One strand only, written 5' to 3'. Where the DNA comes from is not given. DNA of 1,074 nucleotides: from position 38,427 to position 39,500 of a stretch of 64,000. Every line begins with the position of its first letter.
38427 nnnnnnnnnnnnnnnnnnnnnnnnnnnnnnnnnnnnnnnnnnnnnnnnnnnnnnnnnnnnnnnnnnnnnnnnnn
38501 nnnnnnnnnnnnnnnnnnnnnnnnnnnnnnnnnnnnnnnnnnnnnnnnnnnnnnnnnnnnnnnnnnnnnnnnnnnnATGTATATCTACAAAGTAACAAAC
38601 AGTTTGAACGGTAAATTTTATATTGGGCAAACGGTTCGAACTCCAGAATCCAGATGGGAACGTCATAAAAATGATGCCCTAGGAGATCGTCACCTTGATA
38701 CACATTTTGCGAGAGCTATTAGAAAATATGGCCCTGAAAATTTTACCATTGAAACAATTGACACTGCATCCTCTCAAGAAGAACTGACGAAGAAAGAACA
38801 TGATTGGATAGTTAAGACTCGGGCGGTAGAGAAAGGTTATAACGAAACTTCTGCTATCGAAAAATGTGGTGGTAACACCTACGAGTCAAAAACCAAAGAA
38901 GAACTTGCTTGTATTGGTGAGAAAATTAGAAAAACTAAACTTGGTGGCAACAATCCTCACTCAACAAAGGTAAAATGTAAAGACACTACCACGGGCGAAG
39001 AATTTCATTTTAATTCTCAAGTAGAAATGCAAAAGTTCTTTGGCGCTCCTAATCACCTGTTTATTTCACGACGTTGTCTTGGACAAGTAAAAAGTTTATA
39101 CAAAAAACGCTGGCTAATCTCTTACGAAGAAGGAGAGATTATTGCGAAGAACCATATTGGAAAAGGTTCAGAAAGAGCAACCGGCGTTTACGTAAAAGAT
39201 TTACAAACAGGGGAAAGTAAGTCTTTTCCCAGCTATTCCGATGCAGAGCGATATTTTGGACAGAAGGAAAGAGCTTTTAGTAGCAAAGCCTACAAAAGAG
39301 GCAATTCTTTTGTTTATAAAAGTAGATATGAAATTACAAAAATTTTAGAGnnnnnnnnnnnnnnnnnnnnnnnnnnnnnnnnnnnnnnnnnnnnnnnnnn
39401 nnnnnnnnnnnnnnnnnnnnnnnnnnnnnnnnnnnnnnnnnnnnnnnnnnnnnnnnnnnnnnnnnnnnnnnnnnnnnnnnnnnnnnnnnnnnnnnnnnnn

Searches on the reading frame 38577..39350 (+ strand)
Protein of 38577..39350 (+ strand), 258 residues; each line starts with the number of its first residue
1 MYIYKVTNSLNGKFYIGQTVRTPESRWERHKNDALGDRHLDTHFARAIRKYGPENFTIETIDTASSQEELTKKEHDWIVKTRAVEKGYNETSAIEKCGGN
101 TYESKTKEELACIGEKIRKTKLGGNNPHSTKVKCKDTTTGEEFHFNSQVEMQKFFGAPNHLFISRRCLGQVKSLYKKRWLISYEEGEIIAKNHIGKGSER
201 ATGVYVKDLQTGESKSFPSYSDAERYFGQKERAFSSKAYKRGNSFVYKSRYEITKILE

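Call 52: search_protein_families(library=pfam, proteins=[window:38577-39350:+], max_evalue=0.01)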
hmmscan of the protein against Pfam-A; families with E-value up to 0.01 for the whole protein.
window:38577-39350:+ (258 aa): 2 families
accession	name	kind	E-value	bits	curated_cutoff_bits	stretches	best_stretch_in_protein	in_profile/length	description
PF01541.30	GIY-YIG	-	2.2e-08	34.7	22.6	1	1-89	2-78/78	GIY-YIG catalytic domain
PF07453.19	NUMOD1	-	0.0048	17.5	22.8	0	203-228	2-27/37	NUMOD1 domain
